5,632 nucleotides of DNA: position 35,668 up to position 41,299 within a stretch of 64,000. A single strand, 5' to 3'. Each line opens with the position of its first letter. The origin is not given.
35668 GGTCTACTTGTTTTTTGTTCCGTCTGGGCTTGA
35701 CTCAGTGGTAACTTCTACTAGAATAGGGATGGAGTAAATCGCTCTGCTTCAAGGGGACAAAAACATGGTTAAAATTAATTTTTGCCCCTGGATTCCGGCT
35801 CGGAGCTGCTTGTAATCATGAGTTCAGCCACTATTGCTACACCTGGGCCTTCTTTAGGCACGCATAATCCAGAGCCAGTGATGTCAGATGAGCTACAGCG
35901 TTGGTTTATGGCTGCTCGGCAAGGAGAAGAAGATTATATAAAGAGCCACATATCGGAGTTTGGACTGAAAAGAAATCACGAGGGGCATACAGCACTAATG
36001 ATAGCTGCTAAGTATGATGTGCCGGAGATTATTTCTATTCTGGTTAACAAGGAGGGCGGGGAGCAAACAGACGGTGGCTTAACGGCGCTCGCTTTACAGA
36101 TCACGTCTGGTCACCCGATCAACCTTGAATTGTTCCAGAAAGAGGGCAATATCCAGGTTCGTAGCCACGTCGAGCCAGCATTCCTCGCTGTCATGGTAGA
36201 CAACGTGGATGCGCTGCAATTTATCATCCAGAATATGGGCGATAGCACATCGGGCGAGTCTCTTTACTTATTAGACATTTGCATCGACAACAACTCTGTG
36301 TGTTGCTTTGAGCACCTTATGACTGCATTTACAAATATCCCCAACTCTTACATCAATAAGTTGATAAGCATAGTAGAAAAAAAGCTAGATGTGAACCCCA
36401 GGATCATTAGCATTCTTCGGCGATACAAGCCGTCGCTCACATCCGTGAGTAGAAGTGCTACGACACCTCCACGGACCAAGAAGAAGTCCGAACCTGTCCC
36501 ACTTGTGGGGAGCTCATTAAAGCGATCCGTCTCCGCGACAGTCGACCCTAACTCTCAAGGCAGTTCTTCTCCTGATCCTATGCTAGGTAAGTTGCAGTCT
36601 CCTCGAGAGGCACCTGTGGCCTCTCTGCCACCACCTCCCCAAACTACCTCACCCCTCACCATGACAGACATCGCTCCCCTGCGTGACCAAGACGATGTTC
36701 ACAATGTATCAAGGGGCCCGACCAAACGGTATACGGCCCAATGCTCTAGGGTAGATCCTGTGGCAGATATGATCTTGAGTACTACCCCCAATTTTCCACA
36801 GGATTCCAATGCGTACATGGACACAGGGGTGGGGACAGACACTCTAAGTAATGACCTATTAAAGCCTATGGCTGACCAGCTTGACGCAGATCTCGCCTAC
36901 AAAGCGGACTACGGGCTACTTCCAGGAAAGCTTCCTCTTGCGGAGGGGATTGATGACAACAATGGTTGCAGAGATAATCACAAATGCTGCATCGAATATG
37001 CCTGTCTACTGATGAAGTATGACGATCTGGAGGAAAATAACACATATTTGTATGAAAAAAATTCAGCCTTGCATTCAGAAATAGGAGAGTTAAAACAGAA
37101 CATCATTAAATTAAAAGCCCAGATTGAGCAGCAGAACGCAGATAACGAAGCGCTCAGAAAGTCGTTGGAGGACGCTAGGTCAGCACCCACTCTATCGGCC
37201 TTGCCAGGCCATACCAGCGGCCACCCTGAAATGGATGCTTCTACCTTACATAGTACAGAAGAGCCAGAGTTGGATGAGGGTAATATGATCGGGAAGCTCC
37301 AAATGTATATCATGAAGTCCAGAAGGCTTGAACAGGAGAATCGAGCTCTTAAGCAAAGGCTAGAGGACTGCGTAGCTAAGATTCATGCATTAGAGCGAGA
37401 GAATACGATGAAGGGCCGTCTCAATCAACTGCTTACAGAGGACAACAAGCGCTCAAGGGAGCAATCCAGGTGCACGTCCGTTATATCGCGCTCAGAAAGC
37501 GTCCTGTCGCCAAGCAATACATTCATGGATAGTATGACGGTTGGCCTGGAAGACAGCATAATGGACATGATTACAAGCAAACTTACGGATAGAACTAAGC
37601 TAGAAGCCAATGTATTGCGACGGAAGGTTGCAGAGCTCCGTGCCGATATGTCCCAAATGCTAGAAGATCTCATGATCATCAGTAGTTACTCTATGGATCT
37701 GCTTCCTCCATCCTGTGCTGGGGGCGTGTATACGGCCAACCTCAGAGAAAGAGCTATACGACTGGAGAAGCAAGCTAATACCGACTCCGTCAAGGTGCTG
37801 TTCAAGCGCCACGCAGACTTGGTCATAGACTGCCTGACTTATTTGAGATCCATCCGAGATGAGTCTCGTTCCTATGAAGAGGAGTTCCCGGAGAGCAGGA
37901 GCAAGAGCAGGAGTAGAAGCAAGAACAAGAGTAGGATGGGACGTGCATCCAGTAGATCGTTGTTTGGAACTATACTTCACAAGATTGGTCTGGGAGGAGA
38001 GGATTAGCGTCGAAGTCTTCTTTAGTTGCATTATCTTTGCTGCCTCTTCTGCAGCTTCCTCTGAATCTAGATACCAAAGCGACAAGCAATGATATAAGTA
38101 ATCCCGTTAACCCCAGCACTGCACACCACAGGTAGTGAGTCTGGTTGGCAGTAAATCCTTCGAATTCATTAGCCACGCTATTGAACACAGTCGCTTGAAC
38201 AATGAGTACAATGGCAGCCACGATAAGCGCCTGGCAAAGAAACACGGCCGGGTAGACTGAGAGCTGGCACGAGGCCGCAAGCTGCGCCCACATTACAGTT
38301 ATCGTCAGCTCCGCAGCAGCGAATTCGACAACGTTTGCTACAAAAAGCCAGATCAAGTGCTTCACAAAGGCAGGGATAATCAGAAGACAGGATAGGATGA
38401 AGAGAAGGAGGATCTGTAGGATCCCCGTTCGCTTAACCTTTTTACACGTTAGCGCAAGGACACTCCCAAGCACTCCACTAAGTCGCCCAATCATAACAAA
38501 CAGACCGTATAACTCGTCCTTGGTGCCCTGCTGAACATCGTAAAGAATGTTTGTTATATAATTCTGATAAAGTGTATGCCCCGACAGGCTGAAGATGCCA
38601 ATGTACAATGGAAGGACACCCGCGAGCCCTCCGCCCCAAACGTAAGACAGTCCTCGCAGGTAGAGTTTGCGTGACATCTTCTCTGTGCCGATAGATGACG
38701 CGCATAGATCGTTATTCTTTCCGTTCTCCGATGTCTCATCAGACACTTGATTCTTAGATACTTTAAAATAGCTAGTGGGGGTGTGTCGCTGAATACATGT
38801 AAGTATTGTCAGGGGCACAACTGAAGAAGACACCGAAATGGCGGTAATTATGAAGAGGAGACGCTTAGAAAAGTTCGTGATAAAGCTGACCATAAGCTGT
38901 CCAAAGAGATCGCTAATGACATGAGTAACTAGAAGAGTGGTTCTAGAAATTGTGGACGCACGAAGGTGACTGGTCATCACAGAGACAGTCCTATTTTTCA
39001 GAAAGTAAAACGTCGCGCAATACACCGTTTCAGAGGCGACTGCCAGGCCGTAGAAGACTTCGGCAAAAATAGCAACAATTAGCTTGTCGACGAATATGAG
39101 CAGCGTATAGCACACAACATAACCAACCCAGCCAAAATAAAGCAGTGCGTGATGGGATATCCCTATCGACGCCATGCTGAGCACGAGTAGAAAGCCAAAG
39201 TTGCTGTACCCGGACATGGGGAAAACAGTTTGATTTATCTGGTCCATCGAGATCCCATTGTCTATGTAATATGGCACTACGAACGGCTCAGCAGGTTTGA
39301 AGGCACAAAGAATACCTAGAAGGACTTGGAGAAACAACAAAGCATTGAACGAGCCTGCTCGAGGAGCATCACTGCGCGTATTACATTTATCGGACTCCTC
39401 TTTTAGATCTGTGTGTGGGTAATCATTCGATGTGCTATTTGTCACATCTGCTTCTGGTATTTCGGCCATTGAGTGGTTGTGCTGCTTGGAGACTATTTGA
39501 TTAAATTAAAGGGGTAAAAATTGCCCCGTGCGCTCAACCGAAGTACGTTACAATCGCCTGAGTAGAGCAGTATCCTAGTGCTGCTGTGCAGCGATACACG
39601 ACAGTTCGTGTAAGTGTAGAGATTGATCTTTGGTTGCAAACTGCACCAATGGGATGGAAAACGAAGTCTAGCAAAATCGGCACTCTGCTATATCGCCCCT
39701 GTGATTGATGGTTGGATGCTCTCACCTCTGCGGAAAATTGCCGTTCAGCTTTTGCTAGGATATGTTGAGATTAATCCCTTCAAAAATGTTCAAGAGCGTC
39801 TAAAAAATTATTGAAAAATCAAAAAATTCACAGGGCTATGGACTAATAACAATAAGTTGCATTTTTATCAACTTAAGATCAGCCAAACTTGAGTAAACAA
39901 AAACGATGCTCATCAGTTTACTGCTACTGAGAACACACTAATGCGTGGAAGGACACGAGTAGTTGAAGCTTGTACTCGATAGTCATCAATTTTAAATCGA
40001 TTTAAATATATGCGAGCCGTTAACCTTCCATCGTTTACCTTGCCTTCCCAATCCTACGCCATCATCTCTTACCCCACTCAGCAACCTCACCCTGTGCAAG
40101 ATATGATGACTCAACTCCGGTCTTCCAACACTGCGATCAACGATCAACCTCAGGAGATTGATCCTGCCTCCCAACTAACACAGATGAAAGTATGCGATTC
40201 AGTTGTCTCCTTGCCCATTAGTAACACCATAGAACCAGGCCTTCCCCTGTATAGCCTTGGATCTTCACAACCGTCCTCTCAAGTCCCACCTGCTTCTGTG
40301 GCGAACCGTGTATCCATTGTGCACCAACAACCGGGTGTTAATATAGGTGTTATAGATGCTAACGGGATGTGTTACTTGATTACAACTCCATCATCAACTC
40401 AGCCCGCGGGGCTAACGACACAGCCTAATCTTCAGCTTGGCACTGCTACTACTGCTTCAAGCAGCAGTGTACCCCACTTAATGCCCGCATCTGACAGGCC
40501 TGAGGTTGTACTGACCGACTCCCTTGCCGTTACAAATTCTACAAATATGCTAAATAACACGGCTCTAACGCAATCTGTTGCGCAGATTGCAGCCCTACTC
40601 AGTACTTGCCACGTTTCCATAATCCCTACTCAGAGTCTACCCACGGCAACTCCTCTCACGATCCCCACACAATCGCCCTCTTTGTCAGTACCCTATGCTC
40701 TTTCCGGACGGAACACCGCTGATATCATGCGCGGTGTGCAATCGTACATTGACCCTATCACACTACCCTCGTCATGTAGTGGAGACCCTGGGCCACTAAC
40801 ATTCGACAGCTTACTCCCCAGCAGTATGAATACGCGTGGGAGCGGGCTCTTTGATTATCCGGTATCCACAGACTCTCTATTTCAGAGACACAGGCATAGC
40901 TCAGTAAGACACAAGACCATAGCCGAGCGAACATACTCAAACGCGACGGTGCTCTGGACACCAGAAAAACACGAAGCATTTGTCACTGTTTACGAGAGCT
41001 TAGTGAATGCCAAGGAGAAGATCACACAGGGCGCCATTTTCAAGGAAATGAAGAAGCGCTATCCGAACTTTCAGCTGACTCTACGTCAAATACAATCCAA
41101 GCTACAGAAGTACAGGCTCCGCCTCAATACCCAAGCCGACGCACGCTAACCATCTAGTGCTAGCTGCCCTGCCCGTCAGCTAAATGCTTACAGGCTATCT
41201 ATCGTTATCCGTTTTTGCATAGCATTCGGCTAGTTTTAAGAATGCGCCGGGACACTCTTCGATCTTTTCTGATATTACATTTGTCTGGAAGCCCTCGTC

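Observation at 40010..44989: Neighbourhood of transcription-factor genes: plant-type GARP factor, a minimal NF-YB-like histone-fold protein and a possible Myb-like protein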

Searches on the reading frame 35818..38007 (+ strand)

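Call 59: search_protein_families(library=pfam, proteins=[window:35818-38007:+], max_evalue=0.01)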
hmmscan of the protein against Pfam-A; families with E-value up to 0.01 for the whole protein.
window:35818-38007:+ (729 aa): 7 families
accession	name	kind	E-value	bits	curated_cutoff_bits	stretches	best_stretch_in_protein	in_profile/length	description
PF12796.13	Ank_2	-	1.6e-08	35.5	27.3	1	30-109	2-83/90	Ankyrin repeats (3 copies)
PF04849.18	HAP1_N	-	9.7e-05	22.1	33.9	1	496-610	89-177/307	HAP1 N-terminal conserved region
PF13606.12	Ank_3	-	0.0013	19.5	22.3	0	56-77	2-23/30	Ankyrin repeat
PF19220.6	Rod_CreS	-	0.0017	17.9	100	0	497-530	123-156/359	Crescentin, rod domain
PF00023.36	Ank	-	0.0053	17.5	21.1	0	56-78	2-23/33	Ankyrin repeat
PF24554.1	DUF7603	-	0.0072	17.5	27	1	399-453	29-83/110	Domain of unknown function (DUF7603)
PF00038.26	Filament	-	0.0087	16.2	40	0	400-455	197-252/313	Intermediate filament protein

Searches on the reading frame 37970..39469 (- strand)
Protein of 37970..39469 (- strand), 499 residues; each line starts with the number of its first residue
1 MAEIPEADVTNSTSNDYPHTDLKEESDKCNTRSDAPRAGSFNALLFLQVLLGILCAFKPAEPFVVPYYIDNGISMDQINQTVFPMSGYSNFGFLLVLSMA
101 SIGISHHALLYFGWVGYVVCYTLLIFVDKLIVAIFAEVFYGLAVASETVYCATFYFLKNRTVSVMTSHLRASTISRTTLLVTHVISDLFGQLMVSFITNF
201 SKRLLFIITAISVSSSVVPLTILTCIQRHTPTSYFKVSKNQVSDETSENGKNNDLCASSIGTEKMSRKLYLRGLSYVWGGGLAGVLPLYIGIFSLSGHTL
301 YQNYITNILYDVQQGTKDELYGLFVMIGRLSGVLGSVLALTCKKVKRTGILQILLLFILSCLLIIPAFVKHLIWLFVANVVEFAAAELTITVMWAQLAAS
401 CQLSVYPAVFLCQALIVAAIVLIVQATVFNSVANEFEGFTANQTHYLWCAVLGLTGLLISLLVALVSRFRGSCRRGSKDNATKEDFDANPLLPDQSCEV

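Call 60: search_protein_families(library=pfam, proteins=[window:37970-39469:-], max_evalue=0.01)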
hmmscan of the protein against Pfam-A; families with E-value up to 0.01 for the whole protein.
window:37970-39469:- (499 aa): 1 family
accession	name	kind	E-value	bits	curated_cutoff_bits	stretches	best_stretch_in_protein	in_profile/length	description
PF01770.24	Folate_carrier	-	1.3e-106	357.2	27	1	40-446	2-411/412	Reduced folate carrier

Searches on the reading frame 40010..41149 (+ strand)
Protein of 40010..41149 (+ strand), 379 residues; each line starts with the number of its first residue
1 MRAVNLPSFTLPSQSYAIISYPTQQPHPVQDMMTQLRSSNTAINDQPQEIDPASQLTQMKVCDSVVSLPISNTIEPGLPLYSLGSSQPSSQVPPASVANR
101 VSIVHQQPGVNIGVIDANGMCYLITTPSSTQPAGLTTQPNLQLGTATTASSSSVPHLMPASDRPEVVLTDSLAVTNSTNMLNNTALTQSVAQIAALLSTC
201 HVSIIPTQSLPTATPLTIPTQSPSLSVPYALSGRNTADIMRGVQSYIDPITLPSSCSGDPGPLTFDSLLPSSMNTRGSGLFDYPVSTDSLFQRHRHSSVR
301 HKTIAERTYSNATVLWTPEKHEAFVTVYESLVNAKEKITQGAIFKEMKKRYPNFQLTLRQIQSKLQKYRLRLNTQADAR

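Call 3: search_protein_families(library=pfam, proteins=[window:40010-41149:+], max_evalue=1)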
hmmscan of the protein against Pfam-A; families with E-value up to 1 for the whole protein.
window:40010-41149:+ (379 aa): 0 families

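Call 5: list_cluster_members(proteins=[window:40010-41149:+, window:41195-42493:-, window:42811-43104:+, window:43259-44989:-])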
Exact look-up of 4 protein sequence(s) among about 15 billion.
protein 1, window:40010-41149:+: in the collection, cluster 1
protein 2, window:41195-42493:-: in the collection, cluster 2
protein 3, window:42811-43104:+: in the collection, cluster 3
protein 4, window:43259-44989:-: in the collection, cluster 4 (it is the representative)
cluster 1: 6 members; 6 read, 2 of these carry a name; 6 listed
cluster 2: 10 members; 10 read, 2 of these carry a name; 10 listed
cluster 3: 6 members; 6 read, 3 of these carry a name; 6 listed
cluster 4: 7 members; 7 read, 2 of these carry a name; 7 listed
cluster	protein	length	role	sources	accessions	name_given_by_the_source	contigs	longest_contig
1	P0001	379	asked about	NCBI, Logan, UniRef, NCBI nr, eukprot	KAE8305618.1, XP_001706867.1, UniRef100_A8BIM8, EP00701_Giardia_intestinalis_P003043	hypothetical protein GL50803_007234 [Giardia duodenalis] | Uncharacterized protein n=1 Tax=Giardia intestinalis (strain ATCC 50803 / WB clone C6) ... | hypothetical protein GL50803_007234 [Giardia intestinalis]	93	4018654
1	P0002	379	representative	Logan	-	-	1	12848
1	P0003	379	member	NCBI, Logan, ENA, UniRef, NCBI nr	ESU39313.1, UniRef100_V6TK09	Hypothetical protein DHA2_151060 [Giardia duodenalis] | Uncharacterized protein n=1 Tax=Giardia intestinalis TaxID=5741 RepID=V6TK09_GIAIN | Hypothetical protein DHA2_151060 [Giardia intestinalis]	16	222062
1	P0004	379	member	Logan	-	-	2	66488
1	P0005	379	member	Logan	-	-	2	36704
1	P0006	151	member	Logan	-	-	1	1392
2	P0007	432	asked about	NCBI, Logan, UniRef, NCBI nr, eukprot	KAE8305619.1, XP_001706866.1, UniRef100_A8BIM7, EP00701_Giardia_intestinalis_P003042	hypothetical protein GL50803_007233 [Giardia duodenalis] | Uncharacterized protein n=1 Tax=Giardia intestinalis (strain ATCC 50803 / WB clone C6) ... | hypothetical protein GL50803_007233 [Giardia intestinalis]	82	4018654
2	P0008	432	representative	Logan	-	-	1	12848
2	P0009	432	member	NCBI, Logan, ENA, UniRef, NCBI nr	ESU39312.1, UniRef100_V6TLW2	Hypothetical protein DHA2_151059 [Giardia duodenalis] | Uncharacterized protein n=1 Tax=Giardia intestinalis TaxID=5741 RepID=V6TLW2_GIAIN | Hypothetical protein DHA2_151059 [Giardia intestinalis]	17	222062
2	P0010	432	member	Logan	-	-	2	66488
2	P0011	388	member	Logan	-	-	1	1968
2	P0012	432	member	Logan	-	-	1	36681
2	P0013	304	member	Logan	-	-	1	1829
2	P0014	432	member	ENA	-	-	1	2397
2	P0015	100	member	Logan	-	-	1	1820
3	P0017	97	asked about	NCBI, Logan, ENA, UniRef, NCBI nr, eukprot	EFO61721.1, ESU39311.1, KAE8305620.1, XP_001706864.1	CCAAT-binding transcription factor subunit A [Giardia duodenalis] | CCAAT-binding transcription factor subunit A n=3 Tax=Giardia intestinalis TaxID=5741 ... | CCAAT-binding transcription factor subunit A [Giardia intestinalis]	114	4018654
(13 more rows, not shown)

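Call 6: search_protein_families(library=ncbifam, proteins=[window:40010-41149:+], max_evalue=10)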
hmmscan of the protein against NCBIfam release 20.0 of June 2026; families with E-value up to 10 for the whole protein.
window:40010-41149:+ (379 aa): 2 families
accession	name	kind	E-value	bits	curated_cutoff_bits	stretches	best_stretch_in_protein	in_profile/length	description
TIGR01557.1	myb_SHAQKYF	subfamily_domain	1.8e-05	24.9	29.3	1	312-371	2-56/57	myb-like DNA-binding domain, SHAQKYF class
NF040671.1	PLuB_AAA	exception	0.11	9.8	999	1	5-67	212-275/1256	PLuB system helicase-like protein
